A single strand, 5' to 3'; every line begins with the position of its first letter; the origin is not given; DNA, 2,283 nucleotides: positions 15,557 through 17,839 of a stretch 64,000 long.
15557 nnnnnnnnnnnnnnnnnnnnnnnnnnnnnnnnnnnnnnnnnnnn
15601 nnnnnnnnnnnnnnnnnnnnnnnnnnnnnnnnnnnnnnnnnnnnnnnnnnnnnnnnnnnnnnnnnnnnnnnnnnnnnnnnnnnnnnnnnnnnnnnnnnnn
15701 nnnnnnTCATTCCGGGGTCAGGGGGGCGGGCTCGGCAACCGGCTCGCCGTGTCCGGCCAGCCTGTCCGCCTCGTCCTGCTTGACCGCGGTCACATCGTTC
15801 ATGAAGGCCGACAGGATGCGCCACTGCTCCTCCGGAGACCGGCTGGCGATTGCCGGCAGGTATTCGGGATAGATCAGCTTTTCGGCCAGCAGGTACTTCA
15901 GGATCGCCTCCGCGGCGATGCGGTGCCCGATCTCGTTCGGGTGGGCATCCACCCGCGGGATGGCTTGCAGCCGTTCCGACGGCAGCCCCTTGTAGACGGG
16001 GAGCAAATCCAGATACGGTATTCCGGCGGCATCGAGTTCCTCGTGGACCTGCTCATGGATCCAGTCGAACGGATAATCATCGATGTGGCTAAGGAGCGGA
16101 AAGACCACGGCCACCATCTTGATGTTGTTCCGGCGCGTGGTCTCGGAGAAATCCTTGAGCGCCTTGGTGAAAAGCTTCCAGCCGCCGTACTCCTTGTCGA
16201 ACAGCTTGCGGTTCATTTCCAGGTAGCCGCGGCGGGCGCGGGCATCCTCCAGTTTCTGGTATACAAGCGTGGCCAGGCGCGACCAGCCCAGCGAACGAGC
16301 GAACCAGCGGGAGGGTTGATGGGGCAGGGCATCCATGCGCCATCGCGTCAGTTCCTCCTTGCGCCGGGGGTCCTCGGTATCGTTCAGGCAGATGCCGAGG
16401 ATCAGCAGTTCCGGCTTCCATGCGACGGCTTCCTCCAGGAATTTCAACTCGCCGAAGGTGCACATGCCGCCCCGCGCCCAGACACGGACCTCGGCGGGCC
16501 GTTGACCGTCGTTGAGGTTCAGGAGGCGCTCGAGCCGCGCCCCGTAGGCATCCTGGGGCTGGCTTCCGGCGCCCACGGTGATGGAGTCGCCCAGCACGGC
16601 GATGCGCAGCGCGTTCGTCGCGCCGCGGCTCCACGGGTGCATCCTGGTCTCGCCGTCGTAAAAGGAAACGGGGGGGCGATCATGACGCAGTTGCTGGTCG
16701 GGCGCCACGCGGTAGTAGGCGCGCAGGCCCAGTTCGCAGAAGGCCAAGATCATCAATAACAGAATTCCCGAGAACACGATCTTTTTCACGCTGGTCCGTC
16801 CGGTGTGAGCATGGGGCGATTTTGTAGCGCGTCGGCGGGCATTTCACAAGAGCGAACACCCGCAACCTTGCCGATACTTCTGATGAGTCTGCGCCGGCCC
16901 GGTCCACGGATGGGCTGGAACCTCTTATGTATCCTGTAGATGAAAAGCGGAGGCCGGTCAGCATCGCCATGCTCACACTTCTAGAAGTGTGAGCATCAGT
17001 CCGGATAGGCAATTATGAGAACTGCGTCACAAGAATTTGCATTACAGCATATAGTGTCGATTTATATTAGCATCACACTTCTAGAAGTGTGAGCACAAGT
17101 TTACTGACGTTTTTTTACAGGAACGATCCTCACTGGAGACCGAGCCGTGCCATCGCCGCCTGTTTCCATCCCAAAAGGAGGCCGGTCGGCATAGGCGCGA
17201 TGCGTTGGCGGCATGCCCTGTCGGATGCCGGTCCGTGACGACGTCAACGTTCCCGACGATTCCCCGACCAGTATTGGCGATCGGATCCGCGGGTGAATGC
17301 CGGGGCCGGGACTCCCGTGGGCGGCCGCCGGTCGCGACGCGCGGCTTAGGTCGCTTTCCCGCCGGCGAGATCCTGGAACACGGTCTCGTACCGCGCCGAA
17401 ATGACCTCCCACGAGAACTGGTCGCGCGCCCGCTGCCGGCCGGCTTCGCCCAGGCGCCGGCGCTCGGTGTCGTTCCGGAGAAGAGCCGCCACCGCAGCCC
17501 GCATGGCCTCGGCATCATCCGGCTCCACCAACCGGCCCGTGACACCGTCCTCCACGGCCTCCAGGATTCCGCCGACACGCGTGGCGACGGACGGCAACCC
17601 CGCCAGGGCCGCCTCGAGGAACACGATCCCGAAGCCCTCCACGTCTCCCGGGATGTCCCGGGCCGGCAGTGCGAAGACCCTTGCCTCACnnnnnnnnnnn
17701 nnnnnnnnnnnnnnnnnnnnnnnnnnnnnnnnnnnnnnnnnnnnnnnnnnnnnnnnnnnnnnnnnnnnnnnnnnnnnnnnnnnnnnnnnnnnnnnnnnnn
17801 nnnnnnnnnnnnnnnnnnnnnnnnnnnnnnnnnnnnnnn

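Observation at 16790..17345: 556-bp non-coding gap with two copies of a perfect AT-rich palindrome (core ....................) about 100 bp apart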

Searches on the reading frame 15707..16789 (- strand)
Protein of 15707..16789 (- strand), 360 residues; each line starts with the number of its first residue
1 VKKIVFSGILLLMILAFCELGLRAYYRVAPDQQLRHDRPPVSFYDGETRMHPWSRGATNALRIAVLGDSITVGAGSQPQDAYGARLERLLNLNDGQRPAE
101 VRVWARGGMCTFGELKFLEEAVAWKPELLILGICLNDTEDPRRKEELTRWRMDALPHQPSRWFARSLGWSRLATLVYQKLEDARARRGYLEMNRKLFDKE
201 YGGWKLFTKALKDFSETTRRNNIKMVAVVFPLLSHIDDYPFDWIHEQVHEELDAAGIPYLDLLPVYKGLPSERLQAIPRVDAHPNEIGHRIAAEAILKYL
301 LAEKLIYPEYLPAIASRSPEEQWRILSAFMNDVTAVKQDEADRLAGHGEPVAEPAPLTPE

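Call 11: search_protein_families(library=pfam, proteins=[window:15707-16789:-], max_evalue=0.01)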
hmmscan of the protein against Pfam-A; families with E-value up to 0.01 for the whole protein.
window:15707-16789:- (360 aa): 3 families
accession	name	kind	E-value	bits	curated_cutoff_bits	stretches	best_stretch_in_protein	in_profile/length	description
PF13472.12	Lipase_GDSL_2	-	1.5e-11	45.5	32.9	1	65-291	1-178/178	GDSL-like Lipase/Acylhydrolase family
PF00657.28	Lipase_GDSL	-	0.0025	18.5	23.6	0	63-143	1-98/208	GDSL-like Lipase/Acylhydrolase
PF16822.11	ALGX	-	0.0037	17.4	26.5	1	246-303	76-133/268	SGNH hydrolase-like domain, acetyltransferase AlgX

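Call 12: find_encoding_contigs(protein=window:15707-16789:-, flank=10000, max_places=10)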
Protein window:15707-16789:- (360 aa): 9 contigs read that carry it; 3 places shown.
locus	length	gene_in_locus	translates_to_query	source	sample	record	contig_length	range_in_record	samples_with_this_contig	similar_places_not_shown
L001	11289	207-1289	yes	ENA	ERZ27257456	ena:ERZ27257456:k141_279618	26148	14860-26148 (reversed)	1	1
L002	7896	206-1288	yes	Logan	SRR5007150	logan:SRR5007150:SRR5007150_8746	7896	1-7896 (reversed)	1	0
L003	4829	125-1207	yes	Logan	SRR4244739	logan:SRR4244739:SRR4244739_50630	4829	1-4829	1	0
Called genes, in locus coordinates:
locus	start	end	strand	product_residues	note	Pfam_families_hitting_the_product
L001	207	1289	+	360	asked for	PF13472:Lipase_GDSL_2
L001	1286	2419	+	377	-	PF13472:Lipase_GDSL_2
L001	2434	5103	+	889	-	-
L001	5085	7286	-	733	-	-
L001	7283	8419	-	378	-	PF13439:Glyco_transf_4, PF13579:Glyco_trans_4_4, PF13692:Glyco_trans_1_4, PF13524:Glyco_trans_1_2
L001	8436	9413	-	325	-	PF00535:Glycos_transf_2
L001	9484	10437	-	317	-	PF00535:Glycos_transf_2, PF13641:Glyco_tranf_2_3, PF13632:Glyco_trans_2_3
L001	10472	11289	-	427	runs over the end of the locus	PF01979:Amidohydro_1, PF12890:DHOase, PF07969:Amidohydro_3 (weak)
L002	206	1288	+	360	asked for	PF13472:Lipase_GDSL_2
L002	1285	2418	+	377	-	PF13472:Lipase_GDSL_2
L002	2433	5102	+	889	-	-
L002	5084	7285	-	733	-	-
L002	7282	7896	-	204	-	?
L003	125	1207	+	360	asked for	PF13472:Lipase_GDSL_2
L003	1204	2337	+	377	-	PF13472:Lipase_GDSL_2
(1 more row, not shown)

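Call 58: search_protein_families(library=ncbifam, proteins=[L001:207-1289:+, L001:1286-2419:+, L001:2434-5103:+, L001:5085-7286:-], max_evalue=0.001)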
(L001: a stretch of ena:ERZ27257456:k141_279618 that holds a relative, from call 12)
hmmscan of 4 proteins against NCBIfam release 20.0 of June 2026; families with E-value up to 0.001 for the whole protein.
L001:207-1289:+ (360 aa): 1 family
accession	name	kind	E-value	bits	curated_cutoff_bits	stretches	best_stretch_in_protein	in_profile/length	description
NF047474.1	GDSL_LA_2486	hypoth_equivalog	1.1e-06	28.2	300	1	60-299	86-324/326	LA_2486 family SGNH/GDSL-type esterase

L001:1286-2419:+ (377 aa): 2 families
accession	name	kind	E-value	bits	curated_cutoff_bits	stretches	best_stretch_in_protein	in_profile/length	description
NF047474.1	GDSL_LA_2486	hypoth_equivalog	0.00023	20.5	300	0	74-327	71-322/326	LA_2486 family SGNH/GDSL-type esterase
NF042968.1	AcxylEst_AxeA1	equivalog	0.00068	18.1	700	1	85-182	271-371/459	acetylxylan esterase AxeA1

L001:2434-5103:+ (889 aa): 1 family
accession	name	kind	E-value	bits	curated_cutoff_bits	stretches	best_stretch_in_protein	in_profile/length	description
NF058597.1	CoaZ_rpt_PGGG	domain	0.00036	20.5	30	1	820-859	34-74/88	choice-of-anchor Z repeating domain-containing protein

L001:5085-7286:- (733 aa): 0 families

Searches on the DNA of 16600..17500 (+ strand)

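Call 9: search_rna_families(source=window, start=16600, end=17500, threshold=evalue, max_evalue=10, show_alignments=3)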
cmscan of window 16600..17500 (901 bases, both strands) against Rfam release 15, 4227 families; matches with E-value up to 10: 3.
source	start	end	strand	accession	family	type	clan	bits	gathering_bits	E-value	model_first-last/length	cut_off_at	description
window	16969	17050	-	RF01170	snoU61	Gene; snRNA; snoRNA; CD-box;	CL00067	19.9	55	0.18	1-84/84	no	Small nucleolar RNA U61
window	17165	17248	-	RF02836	Bcj14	Gene; sRNA;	-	14.9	59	5.1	1-171/171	no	Burkholderia RNA 14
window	17233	17283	+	RF00184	PVX_3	Cis-reg;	-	12.8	42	8.3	1-54/54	no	Potato virus X cis-acting regulatory element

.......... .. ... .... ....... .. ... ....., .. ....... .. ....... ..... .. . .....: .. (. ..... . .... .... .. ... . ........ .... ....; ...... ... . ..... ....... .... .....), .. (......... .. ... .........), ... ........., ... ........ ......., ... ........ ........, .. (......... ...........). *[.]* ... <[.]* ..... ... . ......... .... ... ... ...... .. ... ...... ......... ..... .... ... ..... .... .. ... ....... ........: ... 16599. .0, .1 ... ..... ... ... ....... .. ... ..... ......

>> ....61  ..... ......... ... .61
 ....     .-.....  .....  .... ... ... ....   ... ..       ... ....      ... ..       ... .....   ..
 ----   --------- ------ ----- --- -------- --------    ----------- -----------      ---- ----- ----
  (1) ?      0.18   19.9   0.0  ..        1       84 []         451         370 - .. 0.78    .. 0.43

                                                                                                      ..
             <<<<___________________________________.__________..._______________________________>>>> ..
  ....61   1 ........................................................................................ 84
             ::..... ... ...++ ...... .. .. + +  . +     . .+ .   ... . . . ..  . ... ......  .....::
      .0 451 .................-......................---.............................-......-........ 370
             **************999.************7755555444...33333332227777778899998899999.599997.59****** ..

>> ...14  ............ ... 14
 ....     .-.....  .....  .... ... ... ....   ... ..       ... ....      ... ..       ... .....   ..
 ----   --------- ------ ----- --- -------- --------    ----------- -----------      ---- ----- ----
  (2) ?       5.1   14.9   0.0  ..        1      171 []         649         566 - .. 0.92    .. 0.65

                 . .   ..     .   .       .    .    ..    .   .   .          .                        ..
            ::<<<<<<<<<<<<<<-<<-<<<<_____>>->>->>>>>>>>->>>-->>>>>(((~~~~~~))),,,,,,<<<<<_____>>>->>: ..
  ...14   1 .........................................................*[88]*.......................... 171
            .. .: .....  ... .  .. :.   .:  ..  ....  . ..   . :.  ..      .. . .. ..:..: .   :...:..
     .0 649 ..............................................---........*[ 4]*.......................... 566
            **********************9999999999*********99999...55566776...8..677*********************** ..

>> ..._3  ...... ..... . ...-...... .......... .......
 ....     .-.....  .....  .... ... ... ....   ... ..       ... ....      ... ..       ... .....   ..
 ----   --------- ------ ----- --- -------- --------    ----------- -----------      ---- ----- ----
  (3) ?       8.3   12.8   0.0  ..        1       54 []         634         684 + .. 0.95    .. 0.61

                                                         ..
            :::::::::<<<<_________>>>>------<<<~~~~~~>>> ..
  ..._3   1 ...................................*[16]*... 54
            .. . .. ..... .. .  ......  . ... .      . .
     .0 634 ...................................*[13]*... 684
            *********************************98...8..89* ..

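Call 79: search_dna_similar(query=window:16940-17125:+, collection=plasmids, mode=distant, max_rows=5)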
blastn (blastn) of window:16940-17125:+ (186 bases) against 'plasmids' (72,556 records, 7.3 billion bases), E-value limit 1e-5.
No match.

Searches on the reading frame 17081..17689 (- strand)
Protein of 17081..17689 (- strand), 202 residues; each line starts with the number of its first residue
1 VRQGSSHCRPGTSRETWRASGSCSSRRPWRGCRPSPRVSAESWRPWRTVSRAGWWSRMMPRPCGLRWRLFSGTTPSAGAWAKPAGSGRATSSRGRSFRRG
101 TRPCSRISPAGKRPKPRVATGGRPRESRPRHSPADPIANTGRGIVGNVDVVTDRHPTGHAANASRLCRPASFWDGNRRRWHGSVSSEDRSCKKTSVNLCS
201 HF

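Call 11: search_protein_families(library=pfam, proteins=[window:17081-17689:-], max_evalue=0.01)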
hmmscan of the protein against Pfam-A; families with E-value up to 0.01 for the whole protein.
window:17081-17689:- (202 aa): 0 families
